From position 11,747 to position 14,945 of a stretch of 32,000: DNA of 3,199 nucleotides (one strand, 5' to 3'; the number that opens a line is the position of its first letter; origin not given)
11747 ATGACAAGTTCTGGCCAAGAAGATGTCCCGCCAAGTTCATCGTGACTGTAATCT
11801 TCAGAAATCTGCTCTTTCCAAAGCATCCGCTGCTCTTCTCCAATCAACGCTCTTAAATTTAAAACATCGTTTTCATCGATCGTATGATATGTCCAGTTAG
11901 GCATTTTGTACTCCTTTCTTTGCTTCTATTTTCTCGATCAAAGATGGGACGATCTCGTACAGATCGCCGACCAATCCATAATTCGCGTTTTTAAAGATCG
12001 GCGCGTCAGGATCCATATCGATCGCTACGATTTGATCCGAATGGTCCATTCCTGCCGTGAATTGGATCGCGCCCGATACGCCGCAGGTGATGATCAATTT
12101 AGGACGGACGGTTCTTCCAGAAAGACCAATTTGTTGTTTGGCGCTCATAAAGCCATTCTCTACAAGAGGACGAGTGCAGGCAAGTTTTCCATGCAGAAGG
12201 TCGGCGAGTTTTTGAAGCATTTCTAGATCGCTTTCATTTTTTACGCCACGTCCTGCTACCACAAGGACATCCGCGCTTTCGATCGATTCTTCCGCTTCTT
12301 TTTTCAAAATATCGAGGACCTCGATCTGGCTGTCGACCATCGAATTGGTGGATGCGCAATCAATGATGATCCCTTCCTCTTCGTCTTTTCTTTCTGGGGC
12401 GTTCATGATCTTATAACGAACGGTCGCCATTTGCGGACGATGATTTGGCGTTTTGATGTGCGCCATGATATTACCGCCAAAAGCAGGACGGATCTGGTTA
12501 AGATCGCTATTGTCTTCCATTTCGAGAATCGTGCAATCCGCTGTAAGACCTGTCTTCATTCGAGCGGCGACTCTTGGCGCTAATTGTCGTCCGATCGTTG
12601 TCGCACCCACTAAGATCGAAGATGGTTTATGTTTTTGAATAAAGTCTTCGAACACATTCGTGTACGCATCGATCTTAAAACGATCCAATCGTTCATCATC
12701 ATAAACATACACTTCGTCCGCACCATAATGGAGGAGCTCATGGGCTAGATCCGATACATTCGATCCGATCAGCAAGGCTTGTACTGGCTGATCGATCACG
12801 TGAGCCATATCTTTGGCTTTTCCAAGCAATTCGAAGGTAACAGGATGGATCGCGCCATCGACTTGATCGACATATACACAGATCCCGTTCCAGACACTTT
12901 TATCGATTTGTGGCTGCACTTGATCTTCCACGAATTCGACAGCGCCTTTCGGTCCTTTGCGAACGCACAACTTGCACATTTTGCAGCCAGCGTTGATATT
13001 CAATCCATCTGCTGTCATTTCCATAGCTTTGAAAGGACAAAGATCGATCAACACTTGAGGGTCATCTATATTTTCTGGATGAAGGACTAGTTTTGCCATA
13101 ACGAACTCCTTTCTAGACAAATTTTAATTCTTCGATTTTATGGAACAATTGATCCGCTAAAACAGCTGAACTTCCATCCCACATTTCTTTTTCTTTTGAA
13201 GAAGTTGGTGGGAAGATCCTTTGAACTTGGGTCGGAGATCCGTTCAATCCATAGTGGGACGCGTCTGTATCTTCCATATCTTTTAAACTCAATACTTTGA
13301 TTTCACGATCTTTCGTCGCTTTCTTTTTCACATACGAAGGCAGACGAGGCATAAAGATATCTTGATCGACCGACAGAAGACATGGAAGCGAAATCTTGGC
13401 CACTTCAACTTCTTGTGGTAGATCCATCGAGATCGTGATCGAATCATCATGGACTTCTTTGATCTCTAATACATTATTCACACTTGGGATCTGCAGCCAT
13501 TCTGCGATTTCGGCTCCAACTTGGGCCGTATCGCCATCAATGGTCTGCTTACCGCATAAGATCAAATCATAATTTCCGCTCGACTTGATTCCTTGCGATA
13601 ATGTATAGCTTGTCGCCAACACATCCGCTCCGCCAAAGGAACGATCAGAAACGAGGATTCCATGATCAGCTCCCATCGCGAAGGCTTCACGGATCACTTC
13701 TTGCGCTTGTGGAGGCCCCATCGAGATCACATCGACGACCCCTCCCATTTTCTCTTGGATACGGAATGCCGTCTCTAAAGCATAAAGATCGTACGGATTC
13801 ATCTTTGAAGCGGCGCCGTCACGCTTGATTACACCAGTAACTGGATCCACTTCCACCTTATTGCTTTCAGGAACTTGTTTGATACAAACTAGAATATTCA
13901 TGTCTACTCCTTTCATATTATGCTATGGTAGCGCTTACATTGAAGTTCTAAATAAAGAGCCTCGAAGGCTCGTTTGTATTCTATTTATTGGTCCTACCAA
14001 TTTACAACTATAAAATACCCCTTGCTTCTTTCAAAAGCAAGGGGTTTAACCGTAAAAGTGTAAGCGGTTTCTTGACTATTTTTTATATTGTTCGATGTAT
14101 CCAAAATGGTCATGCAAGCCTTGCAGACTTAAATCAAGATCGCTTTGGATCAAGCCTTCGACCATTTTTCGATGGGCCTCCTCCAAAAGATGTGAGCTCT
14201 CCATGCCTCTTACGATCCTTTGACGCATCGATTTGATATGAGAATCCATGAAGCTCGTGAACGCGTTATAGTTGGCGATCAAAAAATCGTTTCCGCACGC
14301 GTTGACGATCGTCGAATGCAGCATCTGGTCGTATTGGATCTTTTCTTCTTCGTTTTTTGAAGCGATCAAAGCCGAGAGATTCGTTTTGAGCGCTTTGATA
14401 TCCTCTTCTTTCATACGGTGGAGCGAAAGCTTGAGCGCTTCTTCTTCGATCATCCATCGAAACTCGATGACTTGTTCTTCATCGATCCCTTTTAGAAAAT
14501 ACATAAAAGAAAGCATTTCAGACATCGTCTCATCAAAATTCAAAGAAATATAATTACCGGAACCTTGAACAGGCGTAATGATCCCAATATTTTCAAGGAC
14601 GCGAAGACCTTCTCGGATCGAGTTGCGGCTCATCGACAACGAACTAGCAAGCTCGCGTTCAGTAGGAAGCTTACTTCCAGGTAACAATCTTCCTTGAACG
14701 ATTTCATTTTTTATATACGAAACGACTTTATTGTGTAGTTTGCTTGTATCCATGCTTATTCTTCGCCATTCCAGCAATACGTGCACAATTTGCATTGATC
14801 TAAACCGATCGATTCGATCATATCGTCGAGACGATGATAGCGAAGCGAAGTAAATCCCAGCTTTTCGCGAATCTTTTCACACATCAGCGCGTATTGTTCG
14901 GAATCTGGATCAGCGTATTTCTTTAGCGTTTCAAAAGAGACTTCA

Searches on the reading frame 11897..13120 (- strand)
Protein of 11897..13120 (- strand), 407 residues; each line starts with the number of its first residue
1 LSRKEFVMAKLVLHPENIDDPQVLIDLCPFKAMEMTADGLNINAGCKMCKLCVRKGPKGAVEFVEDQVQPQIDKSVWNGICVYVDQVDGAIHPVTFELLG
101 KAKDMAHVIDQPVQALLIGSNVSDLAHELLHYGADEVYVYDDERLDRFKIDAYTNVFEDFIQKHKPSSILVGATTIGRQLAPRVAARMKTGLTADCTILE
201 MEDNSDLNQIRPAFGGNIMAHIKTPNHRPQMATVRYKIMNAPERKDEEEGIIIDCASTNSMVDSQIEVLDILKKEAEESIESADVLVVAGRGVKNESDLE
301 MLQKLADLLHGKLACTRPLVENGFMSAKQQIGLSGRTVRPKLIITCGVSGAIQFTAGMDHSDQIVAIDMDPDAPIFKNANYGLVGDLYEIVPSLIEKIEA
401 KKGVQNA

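Call 70: search_protein_families(library=pfam, proteins=[window:11897-13120:-], max_evalue=0.00001)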
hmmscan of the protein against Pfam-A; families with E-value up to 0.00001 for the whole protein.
window:11897-13120:- (407 aa): 2 families
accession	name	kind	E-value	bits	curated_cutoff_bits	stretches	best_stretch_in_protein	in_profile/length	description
PF01012.27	ETF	-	3e-45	154.7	26.7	1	81-249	2-170/181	Electron transfer flavoprotein domain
PF00766.25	ETF_alpha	-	2.6e-31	107.9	27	1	280-358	2-80/81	Electron transfer flavoprotein FAD-binding domain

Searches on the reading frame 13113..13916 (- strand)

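Call 70: search_protein_families(library=pfam, proteins=[window:13113-13916:-], max_evalue=0.00001)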
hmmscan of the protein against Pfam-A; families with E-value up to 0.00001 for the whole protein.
window:13113-13916:- (267 aa): 1 family
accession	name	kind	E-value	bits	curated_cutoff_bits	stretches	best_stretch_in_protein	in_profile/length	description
PF01012.27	ETF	-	2.2e-40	138.9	26.7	1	27-212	1-179/181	Electron transfer flavoprotein domain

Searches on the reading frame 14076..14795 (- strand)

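Call 70: search_protein_families(library=pfam, proteins=[window:14076-14795:-], max_evalue=0.00001)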
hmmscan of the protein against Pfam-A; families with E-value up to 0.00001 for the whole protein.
window:14076-14795:- (239 aa): 2 families
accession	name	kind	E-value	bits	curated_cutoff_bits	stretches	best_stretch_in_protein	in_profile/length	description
PF00392.27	GntR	-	1.2e-16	60.6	27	1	22-83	3-64/64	Bacterial regulatory proteins, gntR family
PF07729.17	FCD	-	5.8e-13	49.8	24.3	1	109-231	2-123/125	FCD domain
